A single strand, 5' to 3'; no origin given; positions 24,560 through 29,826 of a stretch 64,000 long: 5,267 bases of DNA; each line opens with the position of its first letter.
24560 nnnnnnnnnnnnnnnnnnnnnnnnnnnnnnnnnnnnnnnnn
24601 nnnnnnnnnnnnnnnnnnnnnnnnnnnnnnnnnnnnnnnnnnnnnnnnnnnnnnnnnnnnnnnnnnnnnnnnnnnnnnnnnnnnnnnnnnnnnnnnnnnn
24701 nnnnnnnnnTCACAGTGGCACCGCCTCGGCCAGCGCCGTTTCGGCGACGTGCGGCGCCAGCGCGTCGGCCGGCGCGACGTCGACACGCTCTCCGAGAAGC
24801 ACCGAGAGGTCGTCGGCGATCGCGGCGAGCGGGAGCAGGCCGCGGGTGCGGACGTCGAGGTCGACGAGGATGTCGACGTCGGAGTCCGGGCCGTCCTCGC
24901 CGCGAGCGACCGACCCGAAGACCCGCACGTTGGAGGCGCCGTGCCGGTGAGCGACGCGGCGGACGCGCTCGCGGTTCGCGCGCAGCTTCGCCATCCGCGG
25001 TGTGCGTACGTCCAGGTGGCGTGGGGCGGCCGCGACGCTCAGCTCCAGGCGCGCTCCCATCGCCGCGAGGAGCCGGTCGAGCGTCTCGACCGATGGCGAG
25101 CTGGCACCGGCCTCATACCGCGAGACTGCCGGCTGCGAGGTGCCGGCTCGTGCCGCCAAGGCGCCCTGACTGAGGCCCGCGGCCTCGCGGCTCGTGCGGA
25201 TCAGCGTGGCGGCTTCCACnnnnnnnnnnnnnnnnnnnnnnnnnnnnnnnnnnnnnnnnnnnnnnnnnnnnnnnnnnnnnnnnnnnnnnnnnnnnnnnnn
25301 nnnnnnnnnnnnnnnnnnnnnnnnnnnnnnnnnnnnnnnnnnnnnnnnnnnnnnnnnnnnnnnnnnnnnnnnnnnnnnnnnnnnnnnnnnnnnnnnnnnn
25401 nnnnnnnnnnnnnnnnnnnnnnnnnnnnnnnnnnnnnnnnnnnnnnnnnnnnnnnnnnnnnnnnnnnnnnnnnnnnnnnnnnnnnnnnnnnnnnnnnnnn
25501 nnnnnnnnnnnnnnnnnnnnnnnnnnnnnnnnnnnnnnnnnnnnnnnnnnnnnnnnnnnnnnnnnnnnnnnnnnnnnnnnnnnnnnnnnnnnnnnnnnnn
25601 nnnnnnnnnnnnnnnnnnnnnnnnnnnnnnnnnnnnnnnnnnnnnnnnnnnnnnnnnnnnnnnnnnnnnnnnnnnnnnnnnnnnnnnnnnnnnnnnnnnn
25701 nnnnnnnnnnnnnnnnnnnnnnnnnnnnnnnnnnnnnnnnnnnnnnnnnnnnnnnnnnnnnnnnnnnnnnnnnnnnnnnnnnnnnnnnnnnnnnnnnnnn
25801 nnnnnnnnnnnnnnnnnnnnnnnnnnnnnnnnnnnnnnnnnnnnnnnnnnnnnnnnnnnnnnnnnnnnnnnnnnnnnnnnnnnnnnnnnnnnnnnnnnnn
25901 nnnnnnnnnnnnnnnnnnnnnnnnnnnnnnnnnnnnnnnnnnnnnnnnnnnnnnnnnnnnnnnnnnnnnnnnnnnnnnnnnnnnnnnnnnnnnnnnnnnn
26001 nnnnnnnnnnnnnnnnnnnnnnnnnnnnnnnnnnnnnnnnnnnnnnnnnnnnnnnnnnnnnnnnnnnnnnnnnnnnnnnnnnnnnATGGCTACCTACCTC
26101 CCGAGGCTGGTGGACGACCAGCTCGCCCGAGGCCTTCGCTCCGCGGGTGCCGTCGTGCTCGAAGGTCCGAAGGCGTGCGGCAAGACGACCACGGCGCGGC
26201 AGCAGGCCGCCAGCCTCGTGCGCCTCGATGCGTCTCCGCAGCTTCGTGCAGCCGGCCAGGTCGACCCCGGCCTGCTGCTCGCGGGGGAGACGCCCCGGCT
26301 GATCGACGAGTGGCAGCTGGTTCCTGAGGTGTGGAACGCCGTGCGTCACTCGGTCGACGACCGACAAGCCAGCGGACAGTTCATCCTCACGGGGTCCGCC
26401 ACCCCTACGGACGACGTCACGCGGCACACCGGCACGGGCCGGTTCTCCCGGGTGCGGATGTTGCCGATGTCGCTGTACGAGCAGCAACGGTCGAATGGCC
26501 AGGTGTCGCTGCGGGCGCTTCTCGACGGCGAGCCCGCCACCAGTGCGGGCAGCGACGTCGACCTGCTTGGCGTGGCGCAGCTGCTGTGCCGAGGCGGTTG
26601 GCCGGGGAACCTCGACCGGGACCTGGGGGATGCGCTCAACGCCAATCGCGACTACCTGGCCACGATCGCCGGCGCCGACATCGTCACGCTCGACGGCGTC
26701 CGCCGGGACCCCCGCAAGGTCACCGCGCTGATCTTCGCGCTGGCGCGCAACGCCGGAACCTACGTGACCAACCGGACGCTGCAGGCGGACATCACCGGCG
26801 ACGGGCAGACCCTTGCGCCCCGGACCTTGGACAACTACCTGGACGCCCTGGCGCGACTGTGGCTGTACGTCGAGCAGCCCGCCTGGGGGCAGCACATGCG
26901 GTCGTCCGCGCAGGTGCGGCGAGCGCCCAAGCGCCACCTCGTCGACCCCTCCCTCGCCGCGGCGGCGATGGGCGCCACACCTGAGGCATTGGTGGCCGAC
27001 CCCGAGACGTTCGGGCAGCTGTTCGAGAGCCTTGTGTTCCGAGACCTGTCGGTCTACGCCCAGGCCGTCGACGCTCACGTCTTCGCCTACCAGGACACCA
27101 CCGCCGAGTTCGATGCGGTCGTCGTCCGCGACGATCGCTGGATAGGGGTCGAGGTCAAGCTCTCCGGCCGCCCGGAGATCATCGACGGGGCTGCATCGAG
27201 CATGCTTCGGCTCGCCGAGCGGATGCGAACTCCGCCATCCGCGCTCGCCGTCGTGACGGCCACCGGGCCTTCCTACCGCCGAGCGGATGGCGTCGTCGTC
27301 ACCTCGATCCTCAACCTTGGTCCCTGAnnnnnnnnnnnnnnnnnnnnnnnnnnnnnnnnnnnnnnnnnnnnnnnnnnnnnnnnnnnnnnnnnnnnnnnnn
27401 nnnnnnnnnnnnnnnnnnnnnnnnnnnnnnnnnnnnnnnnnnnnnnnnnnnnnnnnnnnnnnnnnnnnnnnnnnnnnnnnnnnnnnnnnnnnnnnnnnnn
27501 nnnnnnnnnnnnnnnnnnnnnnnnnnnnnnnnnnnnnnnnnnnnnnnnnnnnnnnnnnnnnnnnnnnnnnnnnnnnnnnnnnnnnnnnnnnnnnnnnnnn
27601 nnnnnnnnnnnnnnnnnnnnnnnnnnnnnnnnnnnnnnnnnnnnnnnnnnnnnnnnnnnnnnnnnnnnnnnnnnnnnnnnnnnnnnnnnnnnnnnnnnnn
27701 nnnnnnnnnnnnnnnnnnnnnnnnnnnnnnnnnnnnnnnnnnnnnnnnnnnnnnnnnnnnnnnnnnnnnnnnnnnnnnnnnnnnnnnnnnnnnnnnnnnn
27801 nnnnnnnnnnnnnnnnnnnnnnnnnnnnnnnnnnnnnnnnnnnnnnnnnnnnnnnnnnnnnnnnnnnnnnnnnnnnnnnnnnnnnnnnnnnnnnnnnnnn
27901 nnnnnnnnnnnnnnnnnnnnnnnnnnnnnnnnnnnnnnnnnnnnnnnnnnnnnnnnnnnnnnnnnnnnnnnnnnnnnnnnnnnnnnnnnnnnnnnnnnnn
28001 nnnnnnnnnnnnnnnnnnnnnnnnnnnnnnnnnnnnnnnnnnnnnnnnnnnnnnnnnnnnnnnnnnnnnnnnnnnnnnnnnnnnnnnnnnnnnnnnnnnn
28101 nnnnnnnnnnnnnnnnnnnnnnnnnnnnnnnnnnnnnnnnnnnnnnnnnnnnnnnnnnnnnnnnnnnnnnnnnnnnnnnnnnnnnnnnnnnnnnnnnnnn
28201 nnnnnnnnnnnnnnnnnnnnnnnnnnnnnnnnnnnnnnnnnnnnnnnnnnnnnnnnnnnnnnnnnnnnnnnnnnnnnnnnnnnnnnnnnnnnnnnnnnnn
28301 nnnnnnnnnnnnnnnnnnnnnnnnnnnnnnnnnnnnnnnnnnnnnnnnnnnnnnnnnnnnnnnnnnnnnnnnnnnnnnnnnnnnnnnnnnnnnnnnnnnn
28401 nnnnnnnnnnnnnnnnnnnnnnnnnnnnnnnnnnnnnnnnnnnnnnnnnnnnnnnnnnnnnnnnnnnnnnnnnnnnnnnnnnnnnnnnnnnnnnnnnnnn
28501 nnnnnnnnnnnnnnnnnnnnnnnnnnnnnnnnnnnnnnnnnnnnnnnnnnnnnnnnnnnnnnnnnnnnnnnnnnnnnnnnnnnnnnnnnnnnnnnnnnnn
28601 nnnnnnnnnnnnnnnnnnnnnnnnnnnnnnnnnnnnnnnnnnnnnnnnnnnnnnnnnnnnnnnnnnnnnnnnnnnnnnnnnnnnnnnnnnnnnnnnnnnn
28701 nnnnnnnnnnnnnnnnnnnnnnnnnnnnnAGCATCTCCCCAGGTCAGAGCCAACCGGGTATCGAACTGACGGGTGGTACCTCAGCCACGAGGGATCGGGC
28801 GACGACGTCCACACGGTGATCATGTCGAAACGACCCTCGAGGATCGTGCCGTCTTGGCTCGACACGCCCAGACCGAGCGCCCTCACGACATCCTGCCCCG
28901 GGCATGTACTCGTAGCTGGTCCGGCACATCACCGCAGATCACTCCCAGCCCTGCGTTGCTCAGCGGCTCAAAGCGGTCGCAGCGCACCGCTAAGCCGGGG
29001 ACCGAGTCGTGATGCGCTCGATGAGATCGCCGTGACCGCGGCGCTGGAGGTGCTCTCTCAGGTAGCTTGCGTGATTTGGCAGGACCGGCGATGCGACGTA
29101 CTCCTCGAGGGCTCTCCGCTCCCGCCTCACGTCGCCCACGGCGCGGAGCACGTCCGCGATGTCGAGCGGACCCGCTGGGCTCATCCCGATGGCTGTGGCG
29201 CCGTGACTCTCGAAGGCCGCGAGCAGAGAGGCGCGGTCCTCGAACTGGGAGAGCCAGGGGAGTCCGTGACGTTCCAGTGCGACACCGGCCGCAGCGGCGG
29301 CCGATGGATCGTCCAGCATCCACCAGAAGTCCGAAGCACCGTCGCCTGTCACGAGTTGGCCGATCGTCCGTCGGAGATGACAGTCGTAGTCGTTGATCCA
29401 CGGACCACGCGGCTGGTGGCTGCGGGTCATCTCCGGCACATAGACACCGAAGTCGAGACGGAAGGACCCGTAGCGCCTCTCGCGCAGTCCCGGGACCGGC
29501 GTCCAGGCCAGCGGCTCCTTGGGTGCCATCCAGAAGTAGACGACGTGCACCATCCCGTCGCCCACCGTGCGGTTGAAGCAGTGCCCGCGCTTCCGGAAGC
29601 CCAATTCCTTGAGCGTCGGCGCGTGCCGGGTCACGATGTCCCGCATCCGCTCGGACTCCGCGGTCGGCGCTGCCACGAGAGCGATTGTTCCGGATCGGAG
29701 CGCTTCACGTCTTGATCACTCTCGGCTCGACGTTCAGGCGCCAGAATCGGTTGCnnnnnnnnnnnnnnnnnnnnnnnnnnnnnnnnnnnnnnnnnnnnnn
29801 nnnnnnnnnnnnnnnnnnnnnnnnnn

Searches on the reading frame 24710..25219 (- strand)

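Call 11: search_protein_families(library=pfam, proteins=[window:24710-25219:-], max_evalue=0.01)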
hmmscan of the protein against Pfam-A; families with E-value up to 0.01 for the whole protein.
window:24710-25219:- (169 aa): 7 families
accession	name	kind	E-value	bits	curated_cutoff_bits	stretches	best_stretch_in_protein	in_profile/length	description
PF01381.28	HTH_3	-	1.4e-13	51.1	23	1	7-58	1-52/55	Helix-turn-helix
PF13560.12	HTH_31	-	1.7e-12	47.9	27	1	4-57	3-57/64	Helix-turn-helix domain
PF01909.29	NTP_transf_2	-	9.7e-12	45.6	21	1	88-166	7-90/93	Nucleotidyltransferase domain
PF13744.12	HTH_37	-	1.2e-06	28.6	27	1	4-62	20-79/80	Helix-turn-helix domain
PF18765.7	Polbeta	-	2.5e-06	28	26.9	1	97-164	15-82/93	Polymerase beta, Nucleotidyltransferase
PF22495.2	HTH_92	-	0.0026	17.5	27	1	9-42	2-35/45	RsaL-like HTH domain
PF13443.12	HTH_26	-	0.0047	17.6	22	0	14-58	9-54/63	Cro/C1-type HTH DNA-binding domain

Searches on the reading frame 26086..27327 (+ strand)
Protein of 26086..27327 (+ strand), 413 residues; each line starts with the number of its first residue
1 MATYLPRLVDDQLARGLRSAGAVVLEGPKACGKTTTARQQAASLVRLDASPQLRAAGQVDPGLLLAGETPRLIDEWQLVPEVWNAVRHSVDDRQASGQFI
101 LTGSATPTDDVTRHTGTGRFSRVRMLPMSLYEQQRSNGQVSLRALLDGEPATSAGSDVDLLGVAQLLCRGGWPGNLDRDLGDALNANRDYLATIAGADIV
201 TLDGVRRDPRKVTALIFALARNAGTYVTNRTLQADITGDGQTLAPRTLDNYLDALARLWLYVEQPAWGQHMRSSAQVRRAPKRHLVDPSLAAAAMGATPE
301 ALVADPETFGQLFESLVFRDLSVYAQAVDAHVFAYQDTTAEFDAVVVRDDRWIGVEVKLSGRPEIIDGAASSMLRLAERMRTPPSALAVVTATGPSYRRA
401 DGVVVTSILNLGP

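Call 11: search_protein_families(library=pfam, proteins=[window:26086-27327:+], max_evalue=0.01)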
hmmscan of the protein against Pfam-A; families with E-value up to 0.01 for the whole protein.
window:26086-27327:+ (413 aa): 3 families
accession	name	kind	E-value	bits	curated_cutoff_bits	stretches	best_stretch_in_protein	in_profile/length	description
PF13635.12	DUF4143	-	7.8e-25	87.9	28.1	1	198-360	3-160/160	Domain of unknown function (DUF4143)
PF13173.12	AAA_14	-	7.7e-13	49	27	1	22-132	4-127/129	AAA domain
PF13401.12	AAA_22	-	0.0054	17.5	27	0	19-45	4-30/130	AAA domain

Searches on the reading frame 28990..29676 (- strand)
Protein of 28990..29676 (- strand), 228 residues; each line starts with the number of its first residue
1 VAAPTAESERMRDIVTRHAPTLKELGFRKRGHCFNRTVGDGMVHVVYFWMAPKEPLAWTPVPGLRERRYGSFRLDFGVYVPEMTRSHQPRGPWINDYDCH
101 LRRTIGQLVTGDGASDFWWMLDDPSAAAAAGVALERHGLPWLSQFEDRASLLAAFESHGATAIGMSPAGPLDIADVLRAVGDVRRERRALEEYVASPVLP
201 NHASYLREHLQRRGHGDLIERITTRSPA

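Call 12: search_protein_families(library=pfam, proteins=[window:28990-29676:-], max_evalue=0.01)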
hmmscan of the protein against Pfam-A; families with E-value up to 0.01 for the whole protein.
window:28990-29676:- (228 aa): 1 family
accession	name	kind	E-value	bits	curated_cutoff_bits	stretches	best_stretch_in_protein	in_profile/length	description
PF14137.11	DUF4304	-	5.5e-12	46.1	23.2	1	19-143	2-114/115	Domain of unknown function (DUF4304)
